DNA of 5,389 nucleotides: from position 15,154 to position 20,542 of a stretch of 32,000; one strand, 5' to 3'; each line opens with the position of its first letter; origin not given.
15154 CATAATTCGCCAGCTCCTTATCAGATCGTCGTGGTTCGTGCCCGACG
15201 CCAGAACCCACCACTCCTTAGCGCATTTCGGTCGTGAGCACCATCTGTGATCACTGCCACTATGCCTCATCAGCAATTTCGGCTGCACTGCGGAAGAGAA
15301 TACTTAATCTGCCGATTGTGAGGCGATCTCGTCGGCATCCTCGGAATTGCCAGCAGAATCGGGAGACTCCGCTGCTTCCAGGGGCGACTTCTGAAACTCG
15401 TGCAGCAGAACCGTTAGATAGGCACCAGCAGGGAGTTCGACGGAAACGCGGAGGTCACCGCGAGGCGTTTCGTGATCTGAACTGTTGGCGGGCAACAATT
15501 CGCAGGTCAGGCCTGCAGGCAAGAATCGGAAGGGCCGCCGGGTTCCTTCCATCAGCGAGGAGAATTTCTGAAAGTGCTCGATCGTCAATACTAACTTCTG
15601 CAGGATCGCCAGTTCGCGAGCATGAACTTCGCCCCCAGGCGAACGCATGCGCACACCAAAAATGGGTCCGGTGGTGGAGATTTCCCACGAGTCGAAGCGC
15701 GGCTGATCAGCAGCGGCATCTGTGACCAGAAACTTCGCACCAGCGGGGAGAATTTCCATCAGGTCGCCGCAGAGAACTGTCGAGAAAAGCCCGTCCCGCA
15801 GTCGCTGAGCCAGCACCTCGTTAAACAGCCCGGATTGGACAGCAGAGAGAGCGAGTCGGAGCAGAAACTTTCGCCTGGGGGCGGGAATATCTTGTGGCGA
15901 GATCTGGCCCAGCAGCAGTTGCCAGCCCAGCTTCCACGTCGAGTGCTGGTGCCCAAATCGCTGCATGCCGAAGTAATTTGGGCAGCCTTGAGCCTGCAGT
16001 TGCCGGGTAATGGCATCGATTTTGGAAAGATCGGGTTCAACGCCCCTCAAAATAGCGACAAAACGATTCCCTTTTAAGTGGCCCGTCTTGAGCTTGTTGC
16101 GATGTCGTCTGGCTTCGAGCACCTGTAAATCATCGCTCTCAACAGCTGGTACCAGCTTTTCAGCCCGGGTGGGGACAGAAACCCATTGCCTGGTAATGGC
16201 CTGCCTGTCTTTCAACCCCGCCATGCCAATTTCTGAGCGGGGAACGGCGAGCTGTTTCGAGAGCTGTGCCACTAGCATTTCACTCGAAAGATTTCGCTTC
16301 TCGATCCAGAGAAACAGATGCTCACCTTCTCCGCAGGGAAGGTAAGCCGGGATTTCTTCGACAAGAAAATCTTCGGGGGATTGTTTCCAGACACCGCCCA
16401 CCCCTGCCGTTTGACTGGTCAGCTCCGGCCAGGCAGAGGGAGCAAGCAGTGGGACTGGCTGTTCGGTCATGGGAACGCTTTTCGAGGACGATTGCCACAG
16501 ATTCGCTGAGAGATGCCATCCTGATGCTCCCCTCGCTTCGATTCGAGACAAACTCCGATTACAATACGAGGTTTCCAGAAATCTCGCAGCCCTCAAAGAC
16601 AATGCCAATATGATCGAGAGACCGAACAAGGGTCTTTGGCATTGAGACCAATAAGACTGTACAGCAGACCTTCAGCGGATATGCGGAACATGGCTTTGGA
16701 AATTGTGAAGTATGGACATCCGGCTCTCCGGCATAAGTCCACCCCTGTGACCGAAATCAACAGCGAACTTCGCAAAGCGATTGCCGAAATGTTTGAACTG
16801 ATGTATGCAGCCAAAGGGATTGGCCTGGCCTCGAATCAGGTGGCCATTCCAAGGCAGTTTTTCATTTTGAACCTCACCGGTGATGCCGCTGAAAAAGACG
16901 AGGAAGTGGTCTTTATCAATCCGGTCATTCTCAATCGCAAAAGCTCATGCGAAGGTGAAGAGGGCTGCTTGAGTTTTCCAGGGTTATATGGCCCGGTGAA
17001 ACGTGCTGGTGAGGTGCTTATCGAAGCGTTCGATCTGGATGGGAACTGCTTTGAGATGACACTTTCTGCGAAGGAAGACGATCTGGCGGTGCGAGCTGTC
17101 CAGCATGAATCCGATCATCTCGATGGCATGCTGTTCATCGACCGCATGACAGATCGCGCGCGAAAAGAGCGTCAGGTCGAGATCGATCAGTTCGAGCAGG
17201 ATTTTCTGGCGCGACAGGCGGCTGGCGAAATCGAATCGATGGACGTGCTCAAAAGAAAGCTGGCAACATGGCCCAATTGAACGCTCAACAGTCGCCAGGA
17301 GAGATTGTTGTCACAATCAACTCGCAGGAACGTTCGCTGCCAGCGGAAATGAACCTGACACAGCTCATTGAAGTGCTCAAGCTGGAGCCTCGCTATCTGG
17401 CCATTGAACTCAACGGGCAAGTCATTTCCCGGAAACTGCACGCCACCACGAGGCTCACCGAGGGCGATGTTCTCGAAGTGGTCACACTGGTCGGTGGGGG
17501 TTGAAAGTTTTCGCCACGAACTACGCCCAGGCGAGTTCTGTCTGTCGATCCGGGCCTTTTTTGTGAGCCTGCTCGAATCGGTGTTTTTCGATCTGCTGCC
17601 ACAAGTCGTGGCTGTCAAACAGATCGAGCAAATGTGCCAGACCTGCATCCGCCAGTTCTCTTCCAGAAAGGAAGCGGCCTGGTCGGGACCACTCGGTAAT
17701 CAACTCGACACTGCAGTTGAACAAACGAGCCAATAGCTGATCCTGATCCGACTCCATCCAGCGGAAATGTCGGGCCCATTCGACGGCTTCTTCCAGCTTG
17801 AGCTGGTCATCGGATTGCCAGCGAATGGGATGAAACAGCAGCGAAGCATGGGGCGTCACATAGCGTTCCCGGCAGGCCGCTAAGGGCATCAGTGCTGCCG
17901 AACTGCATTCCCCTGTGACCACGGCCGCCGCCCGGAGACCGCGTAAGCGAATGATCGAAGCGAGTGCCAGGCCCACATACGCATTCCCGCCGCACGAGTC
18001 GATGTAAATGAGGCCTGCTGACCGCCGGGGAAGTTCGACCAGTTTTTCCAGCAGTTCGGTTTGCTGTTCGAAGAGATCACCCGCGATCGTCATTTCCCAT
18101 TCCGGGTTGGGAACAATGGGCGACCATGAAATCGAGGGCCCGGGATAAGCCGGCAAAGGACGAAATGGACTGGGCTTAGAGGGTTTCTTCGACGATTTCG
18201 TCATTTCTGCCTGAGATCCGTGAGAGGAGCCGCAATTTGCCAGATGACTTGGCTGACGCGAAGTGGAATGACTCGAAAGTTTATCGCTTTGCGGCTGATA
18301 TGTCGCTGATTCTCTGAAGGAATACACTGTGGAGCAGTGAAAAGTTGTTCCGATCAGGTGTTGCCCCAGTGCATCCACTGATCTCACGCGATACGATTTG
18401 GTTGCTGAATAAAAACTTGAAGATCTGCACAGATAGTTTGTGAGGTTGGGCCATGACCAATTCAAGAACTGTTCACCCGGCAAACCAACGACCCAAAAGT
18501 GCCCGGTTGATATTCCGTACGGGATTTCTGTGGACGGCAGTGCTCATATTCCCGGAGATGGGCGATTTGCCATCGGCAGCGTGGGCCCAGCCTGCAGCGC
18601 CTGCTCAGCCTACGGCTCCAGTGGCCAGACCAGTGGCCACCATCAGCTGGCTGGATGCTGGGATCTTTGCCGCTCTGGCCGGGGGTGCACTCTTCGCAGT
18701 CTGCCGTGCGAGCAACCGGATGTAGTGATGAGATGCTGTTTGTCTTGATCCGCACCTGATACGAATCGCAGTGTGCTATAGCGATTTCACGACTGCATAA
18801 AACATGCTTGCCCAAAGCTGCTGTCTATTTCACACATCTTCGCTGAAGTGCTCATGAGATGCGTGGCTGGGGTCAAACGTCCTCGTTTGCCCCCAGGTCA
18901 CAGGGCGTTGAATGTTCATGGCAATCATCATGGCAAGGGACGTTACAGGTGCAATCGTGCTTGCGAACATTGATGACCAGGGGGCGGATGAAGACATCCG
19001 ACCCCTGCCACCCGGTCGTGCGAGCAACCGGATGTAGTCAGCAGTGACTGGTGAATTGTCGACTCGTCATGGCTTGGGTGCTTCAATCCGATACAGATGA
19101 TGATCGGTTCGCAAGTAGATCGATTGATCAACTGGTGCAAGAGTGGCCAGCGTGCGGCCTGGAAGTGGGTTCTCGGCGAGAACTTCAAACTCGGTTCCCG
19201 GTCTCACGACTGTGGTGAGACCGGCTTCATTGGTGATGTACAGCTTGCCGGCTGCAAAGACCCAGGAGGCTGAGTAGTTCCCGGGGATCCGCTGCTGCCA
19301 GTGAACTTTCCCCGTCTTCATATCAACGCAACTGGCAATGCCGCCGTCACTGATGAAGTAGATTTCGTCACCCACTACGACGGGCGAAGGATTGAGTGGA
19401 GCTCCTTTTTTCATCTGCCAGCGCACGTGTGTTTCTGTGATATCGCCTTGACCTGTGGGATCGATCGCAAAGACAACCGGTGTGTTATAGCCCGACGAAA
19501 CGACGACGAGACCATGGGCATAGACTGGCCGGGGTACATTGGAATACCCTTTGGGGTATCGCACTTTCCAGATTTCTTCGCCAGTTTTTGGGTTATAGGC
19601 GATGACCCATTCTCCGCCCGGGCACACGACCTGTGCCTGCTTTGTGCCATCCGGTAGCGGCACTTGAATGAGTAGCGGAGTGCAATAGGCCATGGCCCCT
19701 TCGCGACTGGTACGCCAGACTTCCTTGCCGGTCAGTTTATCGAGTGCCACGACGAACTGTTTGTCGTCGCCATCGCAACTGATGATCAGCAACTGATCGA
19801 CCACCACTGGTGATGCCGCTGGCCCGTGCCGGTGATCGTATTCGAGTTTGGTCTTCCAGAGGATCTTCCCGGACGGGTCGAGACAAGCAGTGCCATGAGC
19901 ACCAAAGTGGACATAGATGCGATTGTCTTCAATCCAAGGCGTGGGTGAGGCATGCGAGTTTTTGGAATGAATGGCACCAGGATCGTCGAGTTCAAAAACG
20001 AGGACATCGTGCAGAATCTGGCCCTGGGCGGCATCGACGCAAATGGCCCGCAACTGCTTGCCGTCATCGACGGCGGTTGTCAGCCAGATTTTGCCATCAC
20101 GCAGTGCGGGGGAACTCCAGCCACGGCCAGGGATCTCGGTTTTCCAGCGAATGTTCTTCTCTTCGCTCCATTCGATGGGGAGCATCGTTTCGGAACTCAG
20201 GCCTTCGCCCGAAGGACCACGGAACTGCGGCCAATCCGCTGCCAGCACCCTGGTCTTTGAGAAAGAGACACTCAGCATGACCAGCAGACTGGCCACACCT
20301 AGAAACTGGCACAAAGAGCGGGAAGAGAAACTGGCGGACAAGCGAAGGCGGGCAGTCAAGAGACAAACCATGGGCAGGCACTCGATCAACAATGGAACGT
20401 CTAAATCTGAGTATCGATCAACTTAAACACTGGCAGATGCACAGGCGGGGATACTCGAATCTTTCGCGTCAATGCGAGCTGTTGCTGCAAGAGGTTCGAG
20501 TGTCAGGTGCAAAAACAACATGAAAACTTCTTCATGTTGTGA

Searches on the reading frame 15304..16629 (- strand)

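Call 73: search_protein_families(library=pfam, proteins=[window:15304-16629:-], max_evalue=0.0001)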
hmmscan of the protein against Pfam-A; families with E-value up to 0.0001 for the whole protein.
window:15304-16629:- (441 aa): 1 family
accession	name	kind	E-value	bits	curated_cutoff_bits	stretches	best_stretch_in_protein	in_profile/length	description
PF01142.23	TruD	-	3.8e-71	240.6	27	2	71-242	8-188/412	tRNA pseudouridine synthase D (TruD)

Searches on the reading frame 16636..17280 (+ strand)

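Call 73: search_protein_families(library=pfam, proteins=[window:16636-17280:+], max_evalue=0.0001)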
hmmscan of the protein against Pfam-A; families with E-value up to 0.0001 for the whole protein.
window:16636-17280:+ (214 aa): 1 family
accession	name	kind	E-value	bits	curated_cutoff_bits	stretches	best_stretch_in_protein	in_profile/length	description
PF01327.26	Pep_deformylase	-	3.6e-45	153.8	22.8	1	21-176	2-155/156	Polypeptide deformylase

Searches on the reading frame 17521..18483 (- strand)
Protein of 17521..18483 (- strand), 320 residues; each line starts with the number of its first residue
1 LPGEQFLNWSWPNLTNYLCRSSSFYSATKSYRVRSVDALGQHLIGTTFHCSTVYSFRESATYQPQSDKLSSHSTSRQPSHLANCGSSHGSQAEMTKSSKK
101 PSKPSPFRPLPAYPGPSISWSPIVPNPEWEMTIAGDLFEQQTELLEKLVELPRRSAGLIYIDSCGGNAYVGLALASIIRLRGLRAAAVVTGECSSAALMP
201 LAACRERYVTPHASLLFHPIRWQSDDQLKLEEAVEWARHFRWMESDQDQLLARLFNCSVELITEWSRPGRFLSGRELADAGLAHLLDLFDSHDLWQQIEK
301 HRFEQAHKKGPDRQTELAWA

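Call 73: search_protein_families(library=pfam, proteins=[window:17521-18483:-], max_evalue=0.0001)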
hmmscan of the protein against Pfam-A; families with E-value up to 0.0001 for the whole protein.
window:17521-18483:- (320 aa): 1 family
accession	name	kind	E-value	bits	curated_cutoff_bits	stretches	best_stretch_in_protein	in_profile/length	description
PF00574.28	CLP_protease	-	2.3e-05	24.8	20.2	1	158-283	50-175/182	Clp protease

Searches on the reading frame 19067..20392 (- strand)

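Call 5: search_protein_families(library=pfam, proteins=[window:19067-20392:-], max_evalue=1)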
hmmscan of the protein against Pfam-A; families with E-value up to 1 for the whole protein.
window:19067-20392:- (441 aa): 3 families
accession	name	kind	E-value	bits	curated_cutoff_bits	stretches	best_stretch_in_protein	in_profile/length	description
PF13360.13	PQQ_2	-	3.6e-43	148.3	27.6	3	119-367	8-233/233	Outer membrane protein assembly factor BamB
PF13570.13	Beta-prop_ACSF4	-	3.4e-10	40.3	133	2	266-388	34-152/329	Beta-alanine-activating enzyme, beta-propeller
PF01011.28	PQQ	-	1.6e-09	37.5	26.7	2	192-231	50-86/595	Glucose/ethanol/alcohol dehydrogenase, beta-propeller domain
